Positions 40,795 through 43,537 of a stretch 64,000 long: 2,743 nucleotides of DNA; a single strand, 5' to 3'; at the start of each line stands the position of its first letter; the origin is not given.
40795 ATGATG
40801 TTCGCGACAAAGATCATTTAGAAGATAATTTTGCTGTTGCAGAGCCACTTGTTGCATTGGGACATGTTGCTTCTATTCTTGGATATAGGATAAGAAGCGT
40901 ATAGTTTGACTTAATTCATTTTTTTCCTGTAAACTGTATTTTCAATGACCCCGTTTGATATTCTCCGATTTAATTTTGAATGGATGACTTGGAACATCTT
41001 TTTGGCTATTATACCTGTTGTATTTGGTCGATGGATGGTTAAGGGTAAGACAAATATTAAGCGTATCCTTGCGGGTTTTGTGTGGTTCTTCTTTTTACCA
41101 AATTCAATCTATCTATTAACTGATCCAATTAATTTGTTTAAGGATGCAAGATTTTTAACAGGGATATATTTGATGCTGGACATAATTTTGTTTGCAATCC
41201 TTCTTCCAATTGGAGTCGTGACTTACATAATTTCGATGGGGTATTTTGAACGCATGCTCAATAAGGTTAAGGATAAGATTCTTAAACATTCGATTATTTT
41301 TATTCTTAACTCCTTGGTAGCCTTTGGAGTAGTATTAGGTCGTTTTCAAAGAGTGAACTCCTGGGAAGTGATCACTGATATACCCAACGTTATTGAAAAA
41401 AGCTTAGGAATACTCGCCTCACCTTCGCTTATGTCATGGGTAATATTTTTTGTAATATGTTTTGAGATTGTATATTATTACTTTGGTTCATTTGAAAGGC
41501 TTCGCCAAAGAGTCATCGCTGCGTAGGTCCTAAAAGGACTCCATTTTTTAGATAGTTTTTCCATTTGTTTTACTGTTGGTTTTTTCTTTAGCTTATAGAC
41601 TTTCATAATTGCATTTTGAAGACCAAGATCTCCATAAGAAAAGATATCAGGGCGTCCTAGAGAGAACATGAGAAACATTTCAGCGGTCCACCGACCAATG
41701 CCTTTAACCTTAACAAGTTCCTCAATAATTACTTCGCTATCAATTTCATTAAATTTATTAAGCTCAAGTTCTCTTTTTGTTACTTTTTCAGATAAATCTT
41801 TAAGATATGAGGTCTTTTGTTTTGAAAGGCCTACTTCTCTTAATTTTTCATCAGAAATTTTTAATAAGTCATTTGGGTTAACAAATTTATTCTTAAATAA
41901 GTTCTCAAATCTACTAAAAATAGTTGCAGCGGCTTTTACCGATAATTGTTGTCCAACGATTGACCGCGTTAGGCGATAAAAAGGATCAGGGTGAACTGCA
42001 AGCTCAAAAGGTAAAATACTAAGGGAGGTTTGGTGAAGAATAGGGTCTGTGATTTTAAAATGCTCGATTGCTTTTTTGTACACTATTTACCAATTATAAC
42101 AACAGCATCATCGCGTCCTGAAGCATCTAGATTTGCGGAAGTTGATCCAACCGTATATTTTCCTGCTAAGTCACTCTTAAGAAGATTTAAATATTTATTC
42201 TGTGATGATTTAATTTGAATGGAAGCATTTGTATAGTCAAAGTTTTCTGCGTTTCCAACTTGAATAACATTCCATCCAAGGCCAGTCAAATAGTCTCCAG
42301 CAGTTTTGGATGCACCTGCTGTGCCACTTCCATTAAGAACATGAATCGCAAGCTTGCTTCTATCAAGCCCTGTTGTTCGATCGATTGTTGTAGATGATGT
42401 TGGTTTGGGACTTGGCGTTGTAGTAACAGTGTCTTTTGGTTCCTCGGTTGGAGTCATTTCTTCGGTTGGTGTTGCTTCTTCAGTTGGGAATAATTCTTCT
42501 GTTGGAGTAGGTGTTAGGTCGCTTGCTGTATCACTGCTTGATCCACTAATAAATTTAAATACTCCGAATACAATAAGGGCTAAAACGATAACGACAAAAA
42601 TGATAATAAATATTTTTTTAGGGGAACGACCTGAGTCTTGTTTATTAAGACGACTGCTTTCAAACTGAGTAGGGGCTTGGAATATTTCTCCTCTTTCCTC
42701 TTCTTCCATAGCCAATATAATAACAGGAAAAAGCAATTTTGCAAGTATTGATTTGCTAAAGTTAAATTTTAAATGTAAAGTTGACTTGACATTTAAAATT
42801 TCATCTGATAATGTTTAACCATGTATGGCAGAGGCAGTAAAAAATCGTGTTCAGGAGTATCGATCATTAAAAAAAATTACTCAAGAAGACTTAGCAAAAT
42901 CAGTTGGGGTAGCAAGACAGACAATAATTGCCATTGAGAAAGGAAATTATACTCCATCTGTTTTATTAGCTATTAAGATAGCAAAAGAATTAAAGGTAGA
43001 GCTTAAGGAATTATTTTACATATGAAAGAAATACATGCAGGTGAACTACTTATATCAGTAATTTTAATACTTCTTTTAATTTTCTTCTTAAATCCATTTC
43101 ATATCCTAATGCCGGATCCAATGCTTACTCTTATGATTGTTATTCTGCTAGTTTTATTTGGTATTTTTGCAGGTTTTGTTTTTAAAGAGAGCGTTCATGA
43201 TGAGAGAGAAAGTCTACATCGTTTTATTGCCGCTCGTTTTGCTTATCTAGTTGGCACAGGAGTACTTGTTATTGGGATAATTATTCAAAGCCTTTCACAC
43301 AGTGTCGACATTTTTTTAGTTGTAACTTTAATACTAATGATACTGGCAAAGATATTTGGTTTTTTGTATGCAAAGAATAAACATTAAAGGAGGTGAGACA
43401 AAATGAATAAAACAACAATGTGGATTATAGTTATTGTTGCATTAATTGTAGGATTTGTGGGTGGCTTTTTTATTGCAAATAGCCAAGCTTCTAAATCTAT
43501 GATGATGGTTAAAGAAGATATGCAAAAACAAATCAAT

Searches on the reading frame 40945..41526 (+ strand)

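Call 3: search_protein_families(library=pfam, proteins=[window:40945-41526:+], max_evalue=0.01)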
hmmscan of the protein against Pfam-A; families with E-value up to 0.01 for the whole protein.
window:40945-41526:+ (193 aa): 1 family
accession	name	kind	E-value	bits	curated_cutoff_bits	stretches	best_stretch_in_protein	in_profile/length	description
PF07099.16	DUF1361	-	8.8e-28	97.7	25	1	16-172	1-165/169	Protein of unknown function (DUF1361)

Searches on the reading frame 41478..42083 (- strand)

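Call 3: search_protein_families(library=pfam, proteins=[window:41478-42083:-], max_evalue=0.01)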
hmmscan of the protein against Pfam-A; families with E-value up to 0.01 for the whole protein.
window:41478-42083:- (201 aa): 3 families
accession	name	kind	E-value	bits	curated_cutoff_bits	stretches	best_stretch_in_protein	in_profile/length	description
PF00730.31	HhH-GPD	-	3.7e-21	75.9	26.2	1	40-182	2-106/108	HhH-GPD superfamily base excision DNA repair protein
PF22357.2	AF1548-like_C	-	0.0013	19.2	23.9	1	60-96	14-50/56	AF1548-like, C-terminal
PF00633.29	HHH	-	0.0062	16.8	24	0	120-138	10-28/30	Helix-hairpin-helix motif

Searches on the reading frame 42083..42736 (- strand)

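Call 3: search_protein_families(library=pfam, proteins=[window:42083-42736:-], max_evalue=0.01)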
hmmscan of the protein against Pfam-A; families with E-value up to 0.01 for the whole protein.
window:42083-42736:- (217 aa): 2 families
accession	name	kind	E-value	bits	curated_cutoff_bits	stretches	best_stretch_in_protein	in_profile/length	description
PF13399.11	LytR_C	-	7.1e-09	36.9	22.2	1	129-216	2-83/86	LytR cell envelope-related transcriptional attenuator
PF21827.1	New_glue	-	0.00076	19.6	31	1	47-121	7-73/94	New glue protein family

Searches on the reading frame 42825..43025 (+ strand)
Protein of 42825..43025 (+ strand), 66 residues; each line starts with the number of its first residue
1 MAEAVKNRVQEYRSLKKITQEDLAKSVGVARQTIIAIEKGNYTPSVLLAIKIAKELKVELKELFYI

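Call 3: search_protein_families(library=pfam, proteins=[window:42825-43025:+], max_evalue=0.01)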
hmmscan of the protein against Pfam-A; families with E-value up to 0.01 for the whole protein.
window:42825-43025:+ (66 aa): 7 families
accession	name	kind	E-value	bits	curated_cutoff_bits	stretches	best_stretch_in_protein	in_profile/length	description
PF01381.28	HTH_3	-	4e-14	52.8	23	1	10-63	2-55/55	Helix-turn-helix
PF12844.13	HTH_19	-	4.9e-12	46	30.2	1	8-64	3-59/64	Helix-turn-helix domain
PF13443.12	HTH_26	-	0.00011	22.8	22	1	10-64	3-58/63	Cro/C1-type HTH DNA-binding domain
PF07022.19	Phage_CI_repr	-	0.00022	21.9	22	1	19-64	14-58/65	Bacteriophage CI repressor helix-turn-helix domain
PF13560.12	HTH_31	-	0.00087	20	27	1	8-46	5-44/64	Helix-turn-helix domain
PF13413.12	HTH_25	-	0.0009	19.5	24.6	1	10-42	3-35/62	Helix-turn-helix domain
PF13545.12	HTH_Crp_2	-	0.0067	16.8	27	1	17-35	22-40/70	Crp-like helix-turn-helix domain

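Call 5: search_protein_families(library=ncbifam, proteins=[window:42825-43025:+], max_evalue=0.01)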
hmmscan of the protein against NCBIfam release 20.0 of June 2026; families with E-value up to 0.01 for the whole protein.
window:42825-43025:+ (66 aa): 14 families
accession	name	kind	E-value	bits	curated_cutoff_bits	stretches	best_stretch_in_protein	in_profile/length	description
NF041951.1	phage_RstR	subfamily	3.3e-09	37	80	1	5-63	3-61/108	RstR family transcriptional repressor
NF047948.1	male_kill_WMK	equivalog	3.4e-09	36.6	300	1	4-64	162-222/300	WO male-killing family protein Wmk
TIGR00270.2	TIGR00270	equivalog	6.7e-09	35.8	110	1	6-62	77-133/159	multiprotein bridging factor aMBF1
TIGR03070.1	couple_hipB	subfamily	1.4e-08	34.5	71.65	1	8-55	6-53/58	type II toxin-antitoxin system Y4mF family antitoxin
NF006015.0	PRK08154.1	subfamily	2.9e-07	29.9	204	1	3-63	29-89/314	anaerobic benzoate catabolism transcriptional regulator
NF046032.1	TransRegSlrRBacil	equivalog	2.4e-06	27.7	250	1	10-64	7-62/149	HTH-type transcriptional regulator SlrR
NF052239.1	antitox_spr1629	equivalog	3.3e-05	23.2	335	1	8-61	6-59/377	spr1629 family repressor/antitoxin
NF003162.0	PRK04140.1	equivalog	5.2e-05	22.4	263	1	8-61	130-183/317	transcriptional regulator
NF007271.0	PRK09726.1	equivalog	0.0006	19.8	79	1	7-59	15-67/88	type II toxin-antitoxin system antitoxin HipB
NF007257.0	PRK09706.1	subfamily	0.00072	19.4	101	1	4-56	5-57/135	transcriptional repressor DicA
TIGR02607.1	antidote_HigA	equivalog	0.0017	18.1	47.7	1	17-57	20-60/81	HigA family addiction module antitoxin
NF003158.0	PRK04132.1-3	equivalog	0.0025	15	1750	1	15-63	416-463/1437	replication factor C small subunit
NF007408.0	PRK09943.1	equivalog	0.0036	16.9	211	1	4-64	7-67/185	HTH-type transcriptional regulator PuuR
NF038310.1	lysogeny_AimR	equivalog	0.007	15.4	70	1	12-58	4-50/365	AimR family lysis-lysogeny pheromone receptor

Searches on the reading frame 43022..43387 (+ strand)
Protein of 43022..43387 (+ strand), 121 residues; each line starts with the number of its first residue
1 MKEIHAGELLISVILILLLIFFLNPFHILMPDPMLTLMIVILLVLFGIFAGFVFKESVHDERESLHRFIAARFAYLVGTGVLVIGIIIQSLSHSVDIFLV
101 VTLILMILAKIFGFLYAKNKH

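Call 3: search_protein_families(library=pfam, proteins=[window:43022-43387:+], max_evalue=0.01)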
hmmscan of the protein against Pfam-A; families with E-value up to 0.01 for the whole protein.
window:43022-43387:+ (121 aa): 1 family
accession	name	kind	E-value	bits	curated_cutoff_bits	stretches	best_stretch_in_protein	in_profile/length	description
PF01757.29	Acyl_transf_3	-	0.001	18.6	31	1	10-118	152-265/326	Acyltransferase domain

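Call 5: search_protein_families(library=ncbifam, proteins=[window:43022-43387:+], max_evalue=0.01)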
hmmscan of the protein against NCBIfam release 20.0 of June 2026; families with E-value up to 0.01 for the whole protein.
window:43022-43387:+ (121 aa): 0 families

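Call 69: find_homologous_proteins(query=window:43022-43387:+, max_evalue=0.00001)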
Query window:43022-43387:+ (121 aa): 48 proteins with E <= 0.00001 among 176 candidates.
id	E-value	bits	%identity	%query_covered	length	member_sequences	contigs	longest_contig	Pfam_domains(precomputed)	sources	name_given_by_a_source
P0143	4.6e-65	235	100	100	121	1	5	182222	-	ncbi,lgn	-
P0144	4.1e-55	203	83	100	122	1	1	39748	-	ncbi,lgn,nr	ncbi:MAG TPA: hypothetical protein VHE53_05260 [Patescibacteria group bacterium]|nr:hypothetical pro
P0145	1.5e-53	198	80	100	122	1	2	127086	-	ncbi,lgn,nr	ncbi:MAG TPA: hypothetical protein VG917_03485 [Patescibacteria group bacterium]|nr:hypothetical pro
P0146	4.2e-50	187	73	99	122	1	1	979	-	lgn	-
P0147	1.9e-46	175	71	100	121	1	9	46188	-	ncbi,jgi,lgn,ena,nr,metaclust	ncbi:MAG: hypothetical protein A2776_01755 [Candidatus Levybacteria bacterium RIFCSPHIGHO2_01_FULL_4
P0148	3.4e-36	142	58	100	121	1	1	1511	-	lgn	-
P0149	5.8e-35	138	57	99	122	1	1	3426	-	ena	-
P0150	1.7e-34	136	57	84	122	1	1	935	-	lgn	-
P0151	5.6e-34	135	56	100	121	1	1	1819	-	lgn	-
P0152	1.2e-33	134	59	95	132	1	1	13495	-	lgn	-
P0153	8.2e-33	131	58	95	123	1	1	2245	PF09946.15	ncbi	-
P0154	8.7e-33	131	55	100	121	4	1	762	-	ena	-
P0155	1.2e-32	130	57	95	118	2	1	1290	PF09946.15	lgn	-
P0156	3.1e-32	129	55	100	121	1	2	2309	-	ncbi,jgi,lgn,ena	-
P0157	5.4e-32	128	52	100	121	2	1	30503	-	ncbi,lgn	-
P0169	3.8e-29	119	54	94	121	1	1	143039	-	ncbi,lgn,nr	ncbi:hypothetical protein HYZ80_00720 [Candidatus Parcubacteria bacterium]|nr:hypothetical protein [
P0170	5.8e-29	119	54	83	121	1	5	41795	-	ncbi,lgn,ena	-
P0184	5.3e-25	106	50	85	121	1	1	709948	-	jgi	jgi:cobalamin synthase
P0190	2.5e-16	78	45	93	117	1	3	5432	PF09946.15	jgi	jgi:hypothetical protein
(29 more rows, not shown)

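Call 70: find_encoding_contigs(protein=P0169, flank=4000, max_places=1)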
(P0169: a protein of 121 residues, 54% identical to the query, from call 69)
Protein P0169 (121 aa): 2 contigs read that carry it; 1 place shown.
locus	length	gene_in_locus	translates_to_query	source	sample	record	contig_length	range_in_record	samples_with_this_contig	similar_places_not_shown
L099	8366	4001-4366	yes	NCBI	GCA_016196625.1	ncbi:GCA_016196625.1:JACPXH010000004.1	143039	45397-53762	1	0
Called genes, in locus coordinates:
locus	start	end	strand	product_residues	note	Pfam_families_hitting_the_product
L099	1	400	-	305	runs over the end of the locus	PF18075:FtsX_ECD, PF02687:FtsX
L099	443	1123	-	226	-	PF00005:ABC_tran, PF13304:AAA_21 (faint)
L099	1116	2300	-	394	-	PF03462:PCRF, PF16326:ABC_tran_CTD (weak), PF00472:RF-1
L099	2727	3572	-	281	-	PF03734:YkuD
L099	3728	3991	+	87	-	PF12844:HTH_19, PF01381:HTH_3, PF13560:HTH_31 (weak)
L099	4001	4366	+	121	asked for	-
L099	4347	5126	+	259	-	PF20606:DUF6799 (faint), PF00578:AhpC-TSA (weak), PF00085:Thioredoxin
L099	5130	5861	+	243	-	PF02683:DsbD_TM, PF13386:DsbD_2 (weak)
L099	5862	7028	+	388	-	PF00578:AhpC-TSA, PF08534:Redoxin, PF13905:Thioredoxin_8, PF17991:Thioredoxin_10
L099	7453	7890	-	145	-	PF04977:DivIC (weak)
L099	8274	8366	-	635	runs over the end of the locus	PF00009:GTP_EFTU, PF00679:EFG_C, PF06421:LepA_C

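Call 71: find_encoding_contigs(protein=P0184, flank=4000, max_places=1)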
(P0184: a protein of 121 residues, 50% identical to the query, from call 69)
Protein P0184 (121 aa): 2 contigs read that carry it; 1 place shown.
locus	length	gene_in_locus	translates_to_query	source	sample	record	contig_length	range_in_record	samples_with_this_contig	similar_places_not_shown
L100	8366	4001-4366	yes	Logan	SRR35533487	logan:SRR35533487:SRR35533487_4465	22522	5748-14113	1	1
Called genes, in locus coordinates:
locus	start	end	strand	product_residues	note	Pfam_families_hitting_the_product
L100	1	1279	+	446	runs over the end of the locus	PF03979:Sigma70_r1_1 (weak), PF00140:Sigma70_r1_2, PF04542:Sigma70_r2, PF04539:Sigma70_r3, PF04545:Sigma70_r4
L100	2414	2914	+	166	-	-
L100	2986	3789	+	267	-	PF01734:Patatin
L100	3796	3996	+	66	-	PF12844:HTH_19 (weak), PF01381:HTH_3, PF13560:HTH_31 (weak)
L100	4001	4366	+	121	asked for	-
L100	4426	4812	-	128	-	PF00072:Response_reg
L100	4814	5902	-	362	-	PF00989:PAS, PF08448:PAS_4, PF13426:PAS_9, PF00512:HisKA, PF02518:HATPase_c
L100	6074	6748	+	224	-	PF08534:Redoxin (weak), PF00578:AhpC-TSA (weak), PF00085:Thioredoxin (weak)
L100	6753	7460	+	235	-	PF02683:DsbD_TM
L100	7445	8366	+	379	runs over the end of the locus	PF00578:AhpC-TSA, PF08534:Redoxin, PF13905:Thioredoxin_8, PF17991:Thioredoxin_10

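Call 72: find_encoding_contigs(protein=P0170, flank=4000, max_places=1)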
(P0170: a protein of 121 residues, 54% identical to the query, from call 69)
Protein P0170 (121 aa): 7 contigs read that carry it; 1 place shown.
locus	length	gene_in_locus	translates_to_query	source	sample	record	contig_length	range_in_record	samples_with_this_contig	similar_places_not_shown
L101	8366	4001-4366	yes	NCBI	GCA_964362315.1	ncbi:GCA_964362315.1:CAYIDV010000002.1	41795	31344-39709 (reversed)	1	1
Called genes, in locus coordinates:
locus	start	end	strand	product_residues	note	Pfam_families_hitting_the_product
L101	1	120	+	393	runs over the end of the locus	PF13200:DUF4015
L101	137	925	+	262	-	PF00005:ABC_tran, PF13304:AAA_21 (weak)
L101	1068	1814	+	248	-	PF01061:ABC2_membrane, PF12698:ABC2_membrane_3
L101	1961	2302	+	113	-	-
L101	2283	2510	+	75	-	-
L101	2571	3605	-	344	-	PF00089:Trypsin, PF13365:Trypsin_2, PF13180:PDZ_2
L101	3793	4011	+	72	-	PF13560:HTH_31 (weak), PF24250:HVO_2718 (weak), PF12844:HTH_19, PF01381:HTH_3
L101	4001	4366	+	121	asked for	-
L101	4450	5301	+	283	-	-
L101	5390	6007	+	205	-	PF00085:Thioredoxin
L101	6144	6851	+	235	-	PF02683:DsbD_TM, PF13386:DsbD_2 (weak)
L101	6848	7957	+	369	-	PF00578:AhpC-TSA, PF08534:Redoxin, PF13905:Thioredoxin_8, PF17991:Thioredoxin_10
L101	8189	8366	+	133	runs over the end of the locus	-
